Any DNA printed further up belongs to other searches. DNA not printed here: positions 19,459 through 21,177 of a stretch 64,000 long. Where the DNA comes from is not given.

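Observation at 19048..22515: Three-gene lipoprotein/polyferredoxin/PCYCGC module with adjacent Rrf2 regulator and J-domain protein: an uncharacterised redox or metal-handling system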

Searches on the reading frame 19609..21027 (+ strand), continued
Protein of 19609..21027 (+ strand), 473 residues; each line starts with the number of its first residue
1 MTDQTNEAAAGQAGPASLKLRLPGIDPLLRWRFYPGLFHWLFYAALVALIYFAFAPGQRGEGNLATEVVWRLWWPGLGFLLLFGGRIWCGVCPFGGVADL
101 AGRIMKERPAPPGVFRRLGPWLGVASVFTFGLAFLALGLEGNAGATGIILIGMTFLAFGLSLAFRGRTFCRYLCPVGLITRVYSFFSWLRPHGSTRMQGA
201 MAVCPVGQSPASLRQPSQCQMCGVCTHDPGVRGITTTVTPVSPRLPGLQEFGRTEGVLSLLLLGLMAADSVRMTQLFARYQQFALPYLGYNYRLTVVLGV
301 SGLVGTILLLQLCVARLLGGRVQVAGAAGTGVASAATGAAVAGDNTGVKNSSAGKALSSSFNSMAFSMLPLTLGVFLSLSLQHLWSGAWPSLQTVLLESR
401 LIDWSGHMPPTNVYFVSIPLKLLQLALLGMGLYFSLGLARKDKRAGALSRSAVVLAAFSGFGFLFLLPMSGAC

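Call 62: search_protein_families(library=pfam, max_evalue=0.0001, proteins=[L006:219-1301:+, L006:1301-1657:+, L006:1952-2809:+, L006:2802-3554:+, L006:3573-4196:+, L007:7250-7831:+, L007:5563-6819:+, L004:6219-6593:-, L004:1797-2426:-, L002:6103-7266:+])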
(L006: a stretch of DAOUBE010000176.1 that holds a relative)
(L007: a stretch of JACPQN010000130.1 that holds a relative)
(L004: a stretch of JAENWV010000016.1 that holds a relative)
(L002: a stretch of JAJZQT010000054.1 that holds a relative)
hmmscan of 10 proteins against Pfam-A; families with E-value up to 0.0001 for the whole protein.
L006:219-1301:+ (361 aa): 0 families

L006:1301-1657:+ (119 aa): 0 families

L006:1952-2809:+ (286 aa): 1 family
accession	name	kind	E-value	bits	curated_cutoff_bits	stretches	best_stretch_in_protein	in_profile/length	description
PF01790.23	LGT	-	1.1e-56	192.3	24.9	1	22-264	1-238/240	Prolipoprotein diacylglyceryl transferase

L006:2802-3554:+ (251 aa): 1 family
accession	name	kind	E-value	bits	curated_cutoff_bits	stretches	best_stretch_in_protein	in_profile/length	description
PF13386.12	DsbD_2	-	1.2e-16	61.6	24.9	1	34-242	2-198/199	Cytochrome C biogenesis protein transmembrane region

L006:3573-4196:+ (208 aa): 2 families
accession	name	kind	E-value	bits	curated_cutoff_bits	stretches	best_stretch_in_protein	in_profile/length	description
PF22544.2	HYDIN_VesB_CFA65-like_Ig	-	2.8e-11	43.9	25.5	1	46-136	1-88/100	HYDIN/CFA65/VesB-like, Ig-like domain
PF07610.17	DUF1573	-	1.4e-09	38.3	26.1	0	50-137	3-86/98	Protein of unknown function (DUF1573)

L007:7250-7831:+ (194 aa): 0 families

L007:5563-6819:+ (419 aa): 1 family
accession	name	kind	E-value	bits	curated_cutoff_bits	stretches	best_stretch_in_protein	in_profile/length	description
PF02515.22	CoA_transf_3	-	4.6e-107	358.8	23.3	1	21-394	1-366/366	CoA-transferase family III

L004:6219-6593:- (125 aa): 0 families

L004:1797-2426:- (210 aa): 0 families

L002:6103-7266:+ (388 aa): 0 families

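Call 67: find_encoding_contigs(protein=P0005, flank=9000, max_places=2)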
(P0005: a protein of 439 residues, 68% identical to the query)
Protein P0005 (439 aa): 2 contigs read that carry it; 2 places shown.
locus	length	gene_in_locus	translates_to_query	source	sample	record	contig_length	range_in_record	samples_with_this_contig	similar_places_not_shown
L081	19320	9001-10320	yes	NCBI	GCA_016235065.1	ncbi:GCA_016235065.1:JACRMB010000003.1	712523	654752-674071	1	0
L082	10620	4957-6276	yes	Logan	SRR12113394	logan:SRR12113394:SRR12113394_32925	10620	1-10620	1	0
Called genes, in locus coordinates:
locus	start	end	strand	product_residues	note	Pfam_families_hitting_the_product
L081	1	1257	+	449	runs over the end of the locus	-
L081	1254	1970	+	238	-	PF00590:TP_methylase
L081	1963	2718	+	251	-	PF00590:TP_methylase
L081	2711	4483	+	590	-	PF11760:CbiG_N, PF11761:CbiG_mid (weak), PF01890:CbiG_C, PF00590:TP_methylase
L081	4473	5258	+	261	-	PF02571:CbiJ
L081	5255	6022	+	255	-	PF02654:CobS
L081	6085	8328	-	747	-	PF01590:GAF, PF13185:GAF_2, PF13492:GAF_3, PF01590:GAF, PF13185:GAF_2, PF13492:GAF_3, PF01590:GAF (weak), PF13185:GAF_2, +1 more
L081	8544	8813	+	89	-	PF22544:HYDIN_VesB_CFA65-like_Ig (weak), PF07610:DUF1573 (weak)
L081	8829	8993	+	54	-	-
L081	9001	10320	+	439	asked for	PF12801:Fer4_5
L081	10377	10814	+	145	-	PF13798:PCYCGC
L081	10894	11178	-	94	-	PF00226:DnaJ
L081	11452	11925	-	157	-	PF02082:Rrf2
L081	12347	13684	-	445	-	PF13506:Glyco_transf_21, PF13641:Glyco_tranf_2_3, PF00535:Glycos_transf_2, PF10111:Glyco_tranf_2_2, PF01644:Chitin_synth_1 (faint), PF03142:Chitin_synth_2, PF13632:Glyco_trans_2_3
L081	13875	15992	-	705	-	PF03477:ATP-cone, PF00317:Ribonuc_red_lgN, PF02867:Ribonuc_red_lgC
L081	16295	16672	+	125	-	-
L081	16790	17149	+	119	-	PF06262:Zincin_1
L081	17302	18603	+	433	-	-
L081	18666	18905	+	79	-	PF20097:DUF6487 (weak)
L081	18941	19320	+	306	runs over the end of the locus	-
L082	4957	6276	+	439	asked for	PF12801:Fer4_5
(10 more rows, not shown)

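Call 68: find_encoding_contigs(protein=P0030, flank=9000, max_places=2)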
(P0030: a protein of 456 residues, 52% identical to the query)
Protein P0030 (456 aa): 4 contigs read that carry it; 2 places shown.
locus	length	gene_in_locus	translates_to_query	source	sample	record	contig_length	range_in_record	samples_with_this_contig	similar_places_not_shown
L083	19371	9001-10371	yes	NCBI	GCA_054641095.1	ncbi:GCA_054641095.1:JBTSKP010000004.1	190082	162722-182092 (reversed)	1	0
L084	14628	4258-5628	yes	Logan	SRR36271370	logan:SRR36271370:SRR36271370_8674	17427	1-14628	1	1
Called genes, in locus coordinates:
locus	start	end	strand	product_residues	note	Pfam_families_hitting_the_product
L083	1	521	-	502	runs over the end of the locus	PF13231:PMT_2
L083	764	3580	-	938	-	PF00989:PAS, PF08448:PAS_4, PF13426:PAS_9, PF00989:PAS, PF13426:PAS_9, PF00512:HisKA, PF02518:HATPase_c, PF00072:Response_reg, +4 more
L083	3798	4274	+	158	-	-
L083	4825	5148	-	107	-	PF02311:AraC_binding (weak), PF05899:Cupin_3, PF07883:Cupin_2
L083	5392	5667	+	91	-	-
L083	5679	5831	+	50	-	-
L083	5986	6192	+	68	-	-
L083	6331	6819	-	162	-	-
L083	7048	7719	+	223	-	-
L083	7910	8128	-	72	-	-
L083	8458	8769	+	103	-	PF22544:HYDIN_VesB_CFA65-like_Ig (weak)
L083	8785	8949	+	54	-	-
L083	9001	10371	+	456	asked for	PF12801:Fer4_5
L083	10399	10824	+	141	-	PF13798:PCYCGC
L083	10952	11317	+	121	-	PF00190:Cupin_1 (weak), PF07883:Cupin_2, PF02311:AraC_binding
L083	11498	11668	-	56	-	-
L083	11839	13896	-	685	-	PF00999:Na_H_Exchanger, PF02254:TrkA_N, PF02080:TrkA_C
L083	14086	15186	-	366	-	PF01757:Acyl_transf_3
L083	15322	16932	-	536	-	PF02538:Hydantoinase_B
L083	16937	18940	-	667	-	PF05378:Hydant_A_N, PF01968:Hydantoinase_A, PF19278:Hydant_A_C (weak)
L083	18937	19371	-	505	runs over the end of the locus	-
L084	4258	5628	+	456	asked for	PF12801:Fer4_5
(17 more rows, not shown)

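Call 69: find_encoding_contigs(protein=P0029, flank=9000, max_places=2)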
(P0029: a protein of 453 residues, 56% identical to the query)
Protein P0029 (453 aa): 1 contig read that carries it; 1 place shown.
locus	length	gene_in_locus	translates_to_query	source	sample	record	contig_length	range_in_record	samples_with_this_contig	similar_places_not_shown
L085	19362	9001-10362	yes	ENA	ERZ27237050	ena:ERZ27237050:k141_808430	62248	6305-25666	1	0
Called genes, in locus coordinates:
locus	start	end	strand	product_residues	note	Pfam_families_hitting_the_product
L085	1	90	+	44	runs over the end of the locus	-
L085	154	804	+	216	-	PF02643:DUF192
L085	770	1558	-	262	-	PF07638:Sigma70_ECF (faint), PF13384:HTH_23 (faint), PF04542:Sigma70_r2, PF04539:Sigma70_r3 (weak), PF08281:Sigma70_r4_2, PF04545:Sigma70_r4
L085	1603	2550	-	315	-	PF02899:Phage_int_SAM_1, PF00589:Phage_integrase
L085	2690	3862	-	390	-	PF02481:DNA_processg_A, PF17782:WHD_DprA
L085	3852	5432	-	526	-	PF13541:ChlI, PF07728:AAA_5 (faint), PF01078:Mg_chelatase, PF13335:Mg_chelatase_C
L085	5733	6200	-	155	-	PF08378:NERD (weak), PF02021:UPF0102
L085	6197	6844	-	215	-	PF01351:RNase_HII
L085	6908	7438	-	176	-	PF10502:Peptidase_S26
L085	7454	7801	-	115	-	PF01245:Ribosomal_L19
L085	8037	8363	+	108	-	-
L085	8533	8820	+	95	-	-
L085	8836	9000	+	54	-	-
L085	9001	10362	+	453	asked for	PF12801:Fer4_5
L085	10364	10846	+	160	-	PF13798:PCYCGC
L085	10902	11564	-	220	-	PF01746:tRNA_m1G_MT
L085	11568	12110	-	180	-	PF01782:RimM, PF05239:PRC (faint), PF24986:PRC_RimM (weak)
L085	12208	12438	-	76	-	PF13083:KH_KhpA-B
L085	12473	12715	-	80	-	PF00886:Ribosomal_S16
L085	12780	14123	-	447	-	PF02881:SRP54_N, PF13401:AAA_22 (weak), PF13604:AAA_30 (weak), PF00448:SRP54, PF02978:SRP_SPB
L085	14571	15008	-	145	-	PF02656:DUF202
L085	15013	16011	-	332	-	PF13401:AAA_22 (faint), PF25199:nSTAND_NTPase5 (faint), PF02881:SRP54_N (weak), PF13604:AAA_30, PF00448:SRP54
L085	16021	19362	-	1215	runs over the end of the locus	PF02463:SMC_N, PF13175:AAA_15 (weak), PF13304:AAA_21 (weak), PF13476:AAA_23, PF06470:SMC_hinge, PF13304:AAA_21 (weak)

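Call 83: search_protein_families(library=ncbifam, max_evalue=0.001, proteins=[L013:7935-9326:+, L079:7950-9311:+, L057:7179-7898:+, L012:5926-6369:+, L047:10050-10508:+, L057:9823-10929:+, L006:219-1301:+, L006:2802-3554:+])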
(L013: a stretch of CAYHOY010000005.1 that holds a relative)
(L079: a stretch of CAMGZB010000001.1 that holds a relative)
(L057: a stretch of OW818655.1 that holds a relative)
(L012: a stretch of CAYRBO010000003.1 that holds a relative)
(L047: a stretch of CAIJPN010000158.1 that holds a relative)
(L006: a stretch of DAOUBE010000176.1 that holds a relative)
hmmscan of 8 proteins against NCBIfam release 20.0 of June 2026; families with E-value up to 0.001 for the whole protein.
L013:7935-9326:+ (464 aa): 2 families
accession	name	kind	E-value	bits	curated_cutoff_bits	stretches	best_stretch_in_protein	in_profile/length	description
TIGR02163.1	napH_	subfamily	5.7e-07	29.3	213.05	1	86-253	76-254/255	NapH/MauN family ferredoxin-type protein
NF007013.0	PRK09477.1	equivalog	4.8e-05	22.6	234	1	85-255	98-279/286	quinol dehydrogenase ferredoxin subunit NapH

L079:7950-9311:+ (454 aa): 2 families
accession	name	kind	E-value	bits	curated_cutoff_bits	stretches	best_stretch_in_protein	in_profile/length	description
NF007013.0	PRK09477.1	equivalog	3e-08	33.1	234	1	149-253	178-283/286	quinol dehydrogenase ferredoxin subunit NapH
TIGR02163.1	napH_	subfamily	6.7e-08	32.4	213.05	1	150-247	156-254/255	NapH/MauN family ferredoxin-type protein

L057:7179-7898:+ (240 aa): 0 families

L012:5926-6369:+ (148 aa): 0 families

L047:10050-10508:+ (153 aa): 8 families
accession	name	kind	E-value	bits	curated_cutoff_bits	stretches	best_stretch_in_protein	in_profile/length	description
TIGR04246.1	nitrous_NosZ_Gp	equivalog_domain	1.7e-14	53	625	1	43-121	496-578/578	Sec-dependent nitrous-oxide reductase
TIGR02866.1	CoxB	equivalog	4.9e-14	52.4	147.7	1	47-119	119-191/202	cytochrome c oxidase subunit II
TIGR04244.1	nitrous_NosZ_RR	equivalog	1.6e-13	50.1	625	1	36-119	539-626/627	TAT-dependent nitrous-oxide reductase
NF052460.1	L-NosZ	equivalog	1.4e-09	37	700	1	33-119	380-478/480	clade III lactonase-type nitrous-oxide reductase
NF050117.1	aa3_CtaC_Actin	exception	1.8e-09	37.2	250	1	52-116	165-229/244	aa3-type cytochrome oxidase subunit II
TIGR03096.1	nitroso_cyanin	equivalog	2e-07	30.8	142.85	1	42-110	57-126/135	nitrosocyanin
NF041074.2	quin_ox_SoxA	equivalog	2.9e-07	30.5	110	1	39-119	69-153/154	proton pump complex quinol oxidase subunit SoxA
NF051440.1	CuResCopIPSEAE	equivalog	0.00027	20.8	280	0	77-120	137-179/180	copper-resistant cuproprotein CopI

L057:9823-10929:+ (369 aa): 9 families
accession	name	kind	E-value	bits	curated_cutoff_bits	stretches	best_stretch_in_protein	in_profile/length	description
NF011054.0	PRK14486.1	equivalog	1.8e-09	37.6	447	1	258-360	210-290/294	putative bifunctional cbb3-type cytochrome c oxidase subunit II/cytochrome c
TIGR00782.1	ccoP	equivalog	3.1e-07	30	179.95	1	235-287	170-227/285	cytochrome-c oxidase, cbb3-type subunit III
TIGR04246.1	nitrous_NosZ_Gp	equivalog_domain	6.3e-06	24.8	625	1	82-160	495-576/578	Sec-dependent nitrous-oxide reductase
TIGR04485.1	thiosulf_SoxX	equivalog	1.9e-05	25.3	61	0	273-359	4-77/78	sulfur oxidation c-type cytochrome SoxX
NF050122.1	bc1_QcrC_actin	exception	3.5e-05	23.3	200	1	257-285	35-63/253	cytochrome bc1 complex diheme cytochrome c subunit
TIGR04494.1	c550_PedF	equivalog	0.00017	21.5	122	1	258-359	46-129/133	cytochrome c-550 PedF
NF041074.2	quin_ox_SoxA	equivalog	0.00035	20.4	110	1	77-160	68-153/154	proton pump complex quinol oxidase subunit SoxA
NF045773.1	cytochro_C550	exception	0.00057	19.8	125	0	258-302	44-86/118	cytochrome c550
NF045774.1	cytochro_C551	exception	0.00057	19.8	118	0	257-299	33-73/110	cytochrome c551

L006:219-1301:+ (361 aa): 0 families

L006:2802-3554:+ (251 aa): 1 family
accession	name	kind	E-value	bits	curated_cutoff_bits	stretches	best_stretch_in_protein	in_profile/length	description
NF040495.1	tranport_ArsG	equivalog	1.1e-45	155.7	200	1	29-247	5-223/225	aromatic aminobenezylarsenical efflux permease ArsG family transporter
